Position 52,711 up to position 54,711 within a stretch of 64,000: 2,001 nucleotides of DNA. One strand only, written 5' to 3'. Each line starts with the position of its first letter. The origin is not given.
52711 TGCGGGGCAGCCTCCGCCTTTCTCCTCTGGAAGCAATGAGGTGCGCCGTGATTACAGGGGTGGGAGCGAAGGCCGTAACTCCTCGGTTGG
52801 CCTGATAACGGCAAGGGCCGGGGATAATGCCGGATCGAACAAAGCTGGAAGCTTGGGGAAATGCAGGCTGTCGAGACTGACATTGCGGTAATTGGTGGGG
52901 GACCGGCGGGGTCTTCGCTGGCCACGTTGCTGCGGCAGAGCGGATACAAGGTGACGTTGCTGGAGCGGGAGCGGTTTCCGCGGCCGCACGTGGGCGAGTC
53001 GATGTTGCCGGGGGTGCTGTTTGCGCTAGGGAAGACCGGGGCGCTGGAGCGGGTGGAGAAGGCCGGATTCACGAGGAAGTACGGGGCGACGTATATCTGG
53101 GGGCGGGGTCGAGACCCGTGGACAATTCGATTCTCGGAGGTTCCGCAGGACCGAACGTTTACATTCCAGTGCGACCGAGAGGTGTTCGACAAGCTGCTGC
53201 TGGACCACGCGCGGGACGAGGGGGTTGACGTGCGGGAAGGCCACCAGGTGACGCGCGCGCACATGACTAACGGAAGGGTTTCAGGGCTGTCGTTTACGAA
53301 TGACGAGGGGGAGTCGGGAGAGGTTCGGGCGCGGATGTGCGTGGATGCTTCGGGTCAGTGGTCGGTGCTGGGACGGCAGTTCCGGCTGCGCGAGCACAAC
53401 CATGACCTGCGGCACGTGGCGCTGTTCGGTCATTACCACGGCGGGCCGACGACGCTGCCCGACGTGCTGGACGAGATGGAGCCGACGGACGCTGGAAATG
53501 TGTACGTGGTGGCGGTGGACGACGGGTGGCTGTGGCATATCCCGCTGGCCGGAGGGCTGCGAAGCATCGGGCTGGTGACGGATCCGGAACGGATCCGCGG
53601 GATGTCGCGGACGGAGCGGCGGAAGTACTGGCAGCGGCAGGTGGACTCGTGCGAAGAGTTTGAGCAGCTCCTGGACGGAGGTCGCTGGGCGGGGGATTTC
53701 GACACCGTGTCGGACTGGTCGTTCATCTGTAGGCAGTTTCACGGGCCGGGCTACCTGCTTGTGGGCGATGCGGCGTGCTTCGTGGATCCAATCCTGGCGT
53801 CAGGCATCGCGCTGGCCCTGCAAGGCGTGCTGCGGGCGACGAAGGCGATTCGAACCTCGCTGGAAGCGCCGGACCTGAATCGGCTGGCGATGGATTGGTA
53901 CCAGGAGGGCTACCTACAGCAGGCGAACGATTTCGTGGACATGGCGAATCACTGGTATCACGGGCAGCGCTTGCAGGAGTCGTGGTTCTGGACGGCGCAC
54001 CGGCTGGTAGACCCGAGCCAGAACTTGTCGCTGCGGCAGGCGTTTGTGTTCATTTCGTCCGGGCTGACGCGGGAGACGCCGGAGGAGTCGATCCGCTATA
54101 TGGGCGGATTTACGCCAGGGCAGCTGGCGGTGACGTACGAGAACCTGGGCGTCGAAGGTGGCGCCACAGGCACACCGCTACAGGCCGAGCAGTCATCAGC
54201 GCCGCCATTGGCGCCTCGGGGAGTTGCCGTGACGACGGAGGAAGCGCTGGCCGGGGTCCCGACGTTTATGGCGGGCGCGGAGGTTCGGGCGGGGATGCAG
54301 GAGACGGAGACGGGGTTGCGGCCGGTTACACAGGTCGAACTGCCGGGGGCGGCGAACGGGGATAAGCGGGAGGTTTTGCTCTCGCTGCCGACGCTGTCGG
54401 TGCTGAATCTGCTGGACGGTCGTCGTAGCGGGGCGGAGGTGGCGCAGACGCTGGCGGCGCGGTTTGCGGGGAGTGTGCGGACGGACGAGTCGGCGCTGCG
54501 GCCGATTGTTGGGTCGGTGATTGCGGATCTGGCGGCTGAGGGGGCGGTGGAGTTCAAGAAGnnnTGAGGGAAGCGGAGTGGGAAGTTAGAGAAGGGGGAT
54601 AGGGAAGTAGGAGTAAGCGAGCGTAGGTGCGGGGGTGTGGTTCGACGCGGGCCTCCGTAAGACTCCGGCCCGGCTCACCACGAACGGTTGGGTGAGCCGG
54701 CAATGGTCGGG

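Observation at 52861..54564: Flavin-dependent halogenase with an unusual C-terminal extension, not embedded in an obvious biosynthetic cluster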

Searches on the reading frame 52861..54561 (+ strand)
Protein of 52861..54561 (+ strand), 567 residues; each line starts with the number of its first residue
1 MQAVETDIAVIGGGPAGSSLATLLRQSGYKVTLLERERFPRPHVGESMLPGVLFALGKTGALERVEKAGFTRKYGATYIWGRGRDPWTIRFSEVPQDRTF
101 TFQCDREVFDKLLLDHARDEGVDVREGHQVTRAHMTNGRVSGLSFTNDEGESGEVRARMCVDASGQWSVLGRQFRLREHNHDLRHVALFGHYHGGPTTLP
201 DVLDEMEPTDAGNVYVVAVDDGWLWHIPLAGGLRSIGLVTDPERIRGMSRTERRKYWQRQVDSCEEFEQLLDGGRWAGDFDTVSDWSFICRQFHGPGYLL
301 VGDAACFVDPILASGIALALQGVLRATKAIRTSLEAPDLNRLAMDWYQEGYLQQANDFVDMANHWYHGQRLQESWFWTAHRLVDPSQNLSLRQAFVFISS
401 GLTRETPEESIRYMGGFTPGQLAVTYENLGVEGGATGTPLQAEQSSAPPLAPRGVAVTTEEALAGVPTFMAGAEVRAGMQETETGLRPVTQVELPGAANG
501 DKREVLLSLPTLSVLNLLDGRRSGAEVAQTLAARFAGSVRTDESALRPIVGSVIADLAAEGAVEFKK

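Call 3: search_protein_families(library=pfam, proteins=[window:52861-54561:+], max_evalue=1)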
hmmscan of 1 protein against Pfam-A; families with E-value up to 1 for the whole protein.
window:52861-54561:+ (567 aa): 19 families
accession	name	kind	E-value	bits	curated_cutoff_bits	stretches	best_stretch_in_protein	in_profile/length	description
PF04820.20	Trp_halogenase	-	6.9e-37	127.8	21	2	99-390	150-410/458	Tryptophan halogenase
PF01494.25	FAD_binding_3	-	1.5e-20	74.2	22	1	5-330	1-318/349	FAD binding domain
PF01266.30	DAO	-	2.1e-14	54.2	27.9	2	7-40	1-34/353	FAD dependent oxidoreductase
PF12831.13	FAD_oxidored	-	2.2e-11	44.2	27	1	7-166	1-146/416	FAD dependent oxidoreductase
PF00070.33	Pyr_redox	-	1.7e-08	35.3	22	2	8-47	2-41/82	Pyridine nucleotide-disulphide oxidoreductase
PF07992.20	Pyr_redox_2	-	2e-08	34.4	26.1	1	7-38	2-33/291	Pyridine nucleotide-disulphide oxidoreductase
PF13450.12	NAD_binding_8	-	1.2e-07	32.4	21.9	1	10-54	1-45/68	NAD(P)-binding Rossmann-like domain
PF00890.30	FAD_binding_2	-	4.4e-07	29.9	20.4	2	7-38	1-32/414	FAD binding domain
PF03486.20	HI0933_like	-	0.00038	20.4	50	1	7-37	2-32/244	HI0933-like protein Rossmann domain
PF05834.18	Lycopene_cycl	-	0.00063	19.4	23.4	1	7-36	1-32/380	Lycopene cyclase protein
PF01946.23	Thi4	-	0.0039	16.9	26.2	1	3-37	15-50/235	Thi4 family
PF01134.28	GIDA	-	0.023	14.2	22.1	1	7-35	1-29/391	Glucose inhibited division protein A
PF02737.24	3HCDH_N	-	0.027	14.8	22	1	8-37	2-31/180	3-hydroxyacyl-CoA dehydrogenase, NAD binding domain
PF02558.23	ApbA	-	0.049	13.7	22.2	1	8-38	1-31/150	Ketopantoate reductase PanE/ApbA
PF01210.29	NAD_Gly3P_dh_N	-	0.077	13.4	23.1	1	8-38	2-32/158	NAD-dependent glycerol-3-phosphate dehydrogenase N-terminus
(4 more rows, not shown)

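Call 4: search_protein_families(library=ncbifam, proteins=[window:52861-54561:+], max_evalue=1)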
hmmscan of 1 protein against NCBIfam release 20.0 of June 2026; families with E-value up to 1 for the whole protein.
window:52861-54561:+ (567 aa): 131 families (the best 25 are shown)
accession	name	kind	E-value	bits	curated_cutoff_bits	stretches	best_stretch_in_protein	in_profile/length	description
NF033113.0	halo_ClmS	equivalog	9.2e-72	242.3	900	1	6-394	3-388/570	chloramphenicol-biosynthetic FADH2-dependent halogenase CmlS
NF049967.1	QhpG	equivalog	1.2e-57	195.8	240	1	8-386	1-343/423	flavin-dependent monooxygenase QhpG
NF038171.1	maturase_LodB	equivalog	1.2e-36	126.6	400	1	7-379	1-359/361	lysine-epsilon-oxidase maturase LodB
TIGR02032.1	GG-red-SF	subfamily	3.2e-33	115.7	158.8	1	7-327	2-294/297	geranylgeranyl reductase family protein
NF038174.1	maturase_GoxB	equivalog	3.9e-25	88.7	400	1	7-378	2-356/358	glycine oxidase maturase GoxB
NF004833.1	PRK06185.1-1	subfamily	3.4e-19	68.9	488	2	5-182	2-180/403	FAD-dependent oxidoreductase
NF041080.1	DGGGPL_reductase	equivalog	3.8e-19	68.9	580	1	7-352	3-333/447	digeranylgeranylglycerophospholipid reductase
NF004835.0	PRK06185.1-4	equivalog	2.5e-15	56.2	601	2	2-178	7-183/411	FAD-dependent oxidoreductase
NF041160.1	DGGPL_Thplmales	equivalog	7.1e-15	54.8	780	1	5-349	3-329/396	digeranylgeranylglycerophospholipid reductase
NF004834.1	PRK06185.1-3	subfamily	1.9e-14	53.3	500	2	3-177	5-179/420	FAD-dependent oxidoreductase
NF006593.0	PRK09126.1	equivalog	6.2e-14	51.7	420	2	5-73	4-78/393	5-demethoxyubiquinol-8 5-hydroxylase UbiM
NF005313.0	PRK06847.1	subfamily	2.5e-12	46.4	372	1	6-149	5-148/375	hypothetical protein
TIGR02023.1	BchP-ChlP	subfamily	2.7e-12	46.4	343.3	1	7-168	2-155/388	geranylgeranyl diphosphate reductase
NF006091.0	PRK08243.1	subfamily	3.4e-12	45.9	351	2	5-169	2-164/393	4-hydroxybenzoate 3-monooxygenase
TIGR01988.1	Ubi-OHases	subfamily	4.1e-12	45.6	224.65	2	7-188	1-185/387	ubiquinone biosynthesis hydroxylase, UbiH/UbiF/VisC/COQ6 family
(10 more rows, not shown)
